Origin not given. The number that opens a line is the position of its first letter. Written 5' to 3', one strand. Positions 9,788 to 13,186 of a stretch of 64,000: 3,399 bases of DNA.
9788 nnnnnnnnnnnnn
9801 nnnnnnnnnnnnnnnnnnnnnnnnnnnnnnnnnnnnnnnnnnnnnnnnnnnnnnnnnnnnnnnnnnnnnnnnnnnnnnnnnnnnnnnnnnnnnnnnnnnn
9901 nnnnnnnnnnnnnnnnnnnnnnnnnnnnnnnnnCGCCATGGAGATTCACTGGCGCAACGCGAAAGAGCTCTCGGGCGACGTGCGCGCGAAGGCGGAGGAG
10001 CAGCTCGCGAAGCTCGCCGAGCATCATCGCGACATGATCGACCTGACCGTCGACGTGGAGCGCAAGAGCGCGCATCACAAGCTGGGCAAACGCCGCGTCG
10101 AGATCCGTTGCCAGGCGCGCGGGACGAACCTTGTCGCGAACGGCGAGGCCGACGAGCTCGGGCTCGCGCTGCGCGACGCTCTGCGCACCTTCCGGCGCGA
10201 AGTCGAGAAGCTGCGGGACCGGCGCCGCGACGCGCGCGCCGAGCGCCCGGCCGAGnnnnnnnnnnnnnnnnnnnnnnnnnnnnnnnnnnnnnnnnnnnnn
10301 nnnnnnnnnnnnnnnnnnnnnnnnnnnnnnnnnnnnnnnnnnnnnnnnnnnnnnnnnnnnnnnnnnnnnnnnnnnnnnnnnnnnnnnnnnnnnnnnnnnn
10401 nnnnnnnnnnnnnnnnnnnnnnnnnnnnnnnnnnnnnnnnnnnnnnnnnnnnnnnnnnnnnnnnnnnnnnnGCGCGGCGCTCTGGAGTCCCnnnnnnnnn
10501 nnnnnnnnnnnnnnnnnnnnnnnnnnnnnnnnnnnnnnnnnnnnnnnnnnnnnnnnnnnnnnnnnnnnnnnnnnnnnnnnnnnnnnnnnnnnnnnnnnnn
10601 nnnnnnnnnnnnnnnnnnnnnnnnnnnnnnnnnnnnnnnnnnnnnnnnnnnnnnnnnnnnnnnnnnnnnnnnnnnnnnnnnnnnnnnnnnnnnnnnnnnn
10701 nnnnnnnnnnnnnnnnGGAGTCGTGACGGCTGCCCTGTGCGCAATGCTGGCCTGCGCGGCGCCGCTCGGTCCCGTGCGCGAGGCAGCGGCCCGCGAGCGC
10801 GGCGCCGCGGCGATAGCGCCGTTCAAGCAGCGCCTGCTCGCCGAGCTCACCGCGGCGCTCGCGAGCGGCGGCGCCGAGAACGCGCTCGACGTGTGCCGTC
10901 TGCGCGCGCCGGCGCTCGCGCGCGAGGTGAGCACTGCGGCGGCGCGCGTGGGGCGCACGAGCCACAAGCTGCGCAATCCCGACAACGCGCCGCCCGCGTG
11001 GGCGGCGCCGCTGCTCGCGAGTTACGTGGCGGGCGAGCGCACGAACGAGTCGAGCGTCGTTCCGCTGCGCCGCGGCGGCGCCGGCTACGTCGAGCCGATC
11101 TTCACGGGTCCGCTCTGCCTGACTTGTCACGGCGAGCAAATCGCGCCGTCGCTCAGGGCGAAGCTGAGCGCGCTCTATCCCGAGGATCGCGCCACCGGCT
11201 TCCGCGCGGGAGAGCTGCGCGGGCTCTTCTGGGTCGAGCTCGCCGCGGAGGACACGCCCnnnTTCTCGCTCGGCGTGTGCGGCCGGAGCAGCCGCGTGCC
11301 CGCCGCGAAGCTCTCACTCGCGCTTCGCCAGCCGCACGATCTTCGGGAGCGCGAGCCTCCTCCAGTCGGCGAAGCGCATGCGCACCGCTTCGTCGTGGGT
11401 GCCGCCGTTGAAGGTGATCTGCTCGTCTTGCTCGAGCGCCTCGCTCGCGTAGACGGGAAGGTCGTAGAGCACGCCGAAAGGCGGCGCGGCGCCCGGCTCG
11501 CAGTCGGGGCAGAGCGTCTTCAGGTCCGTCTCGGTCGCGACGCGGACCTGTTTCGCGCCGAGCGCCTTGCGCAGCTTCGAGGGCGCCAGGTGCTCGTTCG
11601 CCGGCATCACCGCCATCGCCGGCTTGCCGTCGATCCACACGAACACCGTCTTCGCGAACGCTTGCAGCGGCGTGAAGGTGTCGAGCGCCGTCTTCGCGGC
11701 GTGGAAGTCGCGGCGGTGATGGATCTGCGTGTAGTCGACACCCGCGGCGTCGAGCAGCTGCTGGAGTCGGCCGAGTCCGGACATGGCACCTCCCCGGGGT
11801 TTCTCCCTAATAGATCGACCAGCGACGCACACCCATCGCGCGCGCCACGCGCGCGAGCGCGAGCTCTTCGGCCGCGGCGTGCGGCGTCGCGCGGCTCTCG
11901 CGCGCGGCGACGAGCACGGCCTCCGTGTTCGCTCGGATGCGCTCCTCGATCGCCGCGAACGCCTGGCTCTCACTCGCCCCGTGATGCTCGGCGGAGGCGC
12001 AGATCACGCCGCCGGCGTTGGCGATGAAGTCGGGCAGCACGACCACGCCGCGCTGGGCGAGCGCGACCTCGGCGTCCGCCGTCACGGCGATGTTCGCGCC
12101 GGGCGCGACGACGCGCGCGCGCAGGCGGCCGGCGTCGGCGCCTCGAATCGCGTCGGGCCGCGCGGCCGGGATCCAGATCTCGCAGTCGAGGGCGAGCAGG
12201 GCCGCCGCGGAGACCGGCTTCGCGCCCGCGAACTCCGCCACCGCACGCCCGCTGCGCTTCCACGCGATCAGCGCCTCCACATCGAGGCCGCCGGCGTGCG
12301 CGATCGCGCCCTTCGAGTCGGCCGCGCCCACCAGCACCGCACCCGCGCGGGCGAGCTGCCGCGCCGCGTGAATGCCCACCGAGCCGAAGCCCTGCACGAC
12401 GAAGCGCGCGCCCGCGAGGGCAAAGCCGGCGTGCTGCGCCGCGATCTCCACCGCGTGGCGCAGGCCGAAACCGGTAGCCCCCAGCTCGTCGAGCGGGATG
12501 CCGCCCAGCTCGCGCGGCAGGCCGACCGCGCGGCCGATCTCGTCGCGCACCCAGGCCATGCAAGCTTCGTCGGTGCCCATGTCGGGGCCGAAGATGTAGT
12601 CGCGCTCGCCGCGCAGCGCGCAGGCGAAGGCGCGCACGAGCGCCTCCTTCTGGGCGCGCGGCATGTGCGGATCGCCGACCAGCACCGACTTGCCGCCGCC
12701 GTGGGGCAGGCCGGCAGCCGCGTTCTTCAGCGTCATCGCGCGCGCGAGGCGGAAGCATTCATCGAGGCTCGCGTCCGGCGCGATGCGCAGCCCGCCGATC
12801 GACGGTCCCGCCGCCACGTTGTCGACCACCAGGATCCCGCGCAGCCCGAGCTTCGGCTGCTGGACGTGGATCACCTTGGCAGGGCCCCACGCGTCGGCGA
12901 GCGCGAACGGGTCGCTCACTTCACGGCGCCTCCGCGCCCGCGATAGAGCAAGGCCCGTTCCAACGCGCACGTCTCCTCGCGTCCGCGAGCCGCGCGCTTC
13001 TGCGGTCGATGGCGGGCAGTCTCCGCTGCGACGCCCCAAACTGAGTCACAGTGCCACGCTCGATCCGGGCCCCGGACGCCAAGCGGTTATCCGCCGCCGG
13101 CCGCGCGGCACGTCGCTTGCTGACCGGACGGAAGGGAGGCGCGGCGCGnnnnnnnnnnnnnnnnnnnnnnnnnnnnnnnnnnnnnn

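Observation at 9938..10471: HPF/RaiA-like ribosome hibernation domain fused to a cold-shock domain, co-transcribed with hsp20 and groEL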

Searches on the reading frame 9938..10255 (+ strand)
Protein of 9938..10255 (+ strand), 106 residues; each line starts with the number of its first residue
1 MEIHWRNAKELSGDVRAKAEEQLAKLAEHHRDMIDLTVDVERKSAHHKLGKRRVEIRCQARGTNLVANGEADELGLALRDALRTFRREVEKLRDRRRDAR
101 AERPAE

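Call 40: search_solved_structures(query=window:9938-10255:+, max_evalue=10, show_alignments=2)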
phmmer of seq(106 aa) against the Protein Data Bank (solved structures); distinct sequences matched with E-value up to 10: 6.
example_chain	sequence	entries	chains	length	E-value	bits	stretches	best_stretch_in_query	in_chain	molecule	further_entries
9ebb_A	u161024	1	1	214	0.058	17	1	10-97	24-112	Ribosome hibernation promoting factor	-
6dzi_Y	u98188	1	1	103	0.12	16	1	10-97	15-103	Ribosome hibernation promoting factor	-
5zep_x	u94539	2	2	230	0.32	14.6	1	10-97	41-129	Ribosome hibernation promoting factor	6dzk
9t0z_9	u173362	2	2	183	0.41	14.3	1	19-94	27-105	Ribosome hibernation promoting factor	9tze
5myj_A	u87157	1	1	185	0.73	13.5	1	10-96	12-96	Ribosome hibernation promotion factor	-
9y6s_7K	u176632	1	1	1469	3.7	11.2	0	10-85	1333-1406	Cilia- and flagella-associated protein 43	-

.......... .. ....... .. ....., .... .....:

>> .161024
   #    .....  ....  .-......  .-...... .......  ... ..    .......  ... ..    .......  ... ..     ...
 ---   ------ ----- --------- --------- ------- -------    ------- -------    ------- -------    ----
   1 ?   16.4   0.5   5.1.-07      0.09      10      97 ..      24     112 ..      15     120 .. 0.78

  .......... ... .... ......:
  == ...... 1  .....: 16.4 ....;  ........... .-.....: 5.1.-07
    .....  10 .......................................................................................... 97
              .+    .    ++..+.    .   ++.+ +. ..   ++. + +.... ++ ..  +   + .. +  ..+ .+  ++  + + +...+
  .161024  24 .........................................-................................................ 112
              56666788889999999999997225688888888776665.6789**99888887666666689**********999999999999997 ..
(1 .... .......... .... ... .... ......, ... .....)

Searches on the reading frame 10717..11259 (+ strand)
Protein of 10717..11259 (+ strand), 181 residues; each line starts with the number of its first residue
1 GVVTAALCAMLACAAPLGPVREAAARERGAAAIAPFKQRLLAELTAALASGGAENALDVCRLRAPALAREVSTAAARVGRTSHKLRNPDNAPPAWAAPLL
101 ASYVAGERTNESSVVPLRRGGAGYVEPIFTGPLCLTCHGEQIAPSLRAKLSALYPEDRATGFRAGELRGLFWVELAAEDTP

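Call 19: search_protein_families(library=pfam, proteins=[window:10717-11259:+], max_evalue=0.01)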
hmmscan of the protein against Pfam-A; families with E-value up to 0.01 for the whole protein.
window:10717-11259:+ (181 aa): 1 family
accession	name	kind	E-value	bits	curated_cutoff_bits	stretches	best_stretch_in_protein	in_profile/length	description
PF11845.13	Tll0287-like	-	4e-13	50.5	24.1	1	59-173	35-141/144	Tll0287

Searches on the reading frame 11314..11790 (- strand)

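Call 19: search_protein_families(library=pfam, proteins=[window:11314-11790:-], max_evalue=0.01)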
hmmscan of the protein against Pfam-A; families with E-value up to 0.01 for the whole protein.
window:11314-11790:- (158 aa): 1 family
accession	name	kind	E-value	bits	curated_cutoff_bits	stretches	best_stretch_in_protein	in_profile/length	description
PF04073.20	tRNA_edit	-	2e-23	83.2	25.5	1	40-146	16-123/123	Aminoacyl-tRNA editing domain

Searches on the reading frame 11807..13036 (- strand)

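Call 19: search_protein_families(library=pfam, proteins=[window:11807-13036:-], max_evalue=0.01)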
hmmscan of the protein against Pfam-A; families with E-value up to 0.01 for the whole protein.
window:11807-13036:- (409 aa): 3 families
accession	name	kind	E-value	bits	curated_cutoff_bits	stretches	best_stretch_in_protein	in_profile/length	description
PF00208.27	ELFV_dehydrog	-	1.2e-49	169.6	23.4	1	178-403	1-239/241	Glutamate/Leucine/Phenylalanine/Valine dehydrogenase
PF02812.23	ELFV_dehydrog_N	-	1.8e-21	76.6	25.3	1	55-167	4-127/129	Glu/Leu/Phe/Val dehydrogenase, dimerisation domain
PF05088.18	Bac_GDH_CD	-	1.1e-06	27.9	22.8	1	295-350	393-447/497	Bacterial NAD-glutamate dehydrogenase, catalytic domain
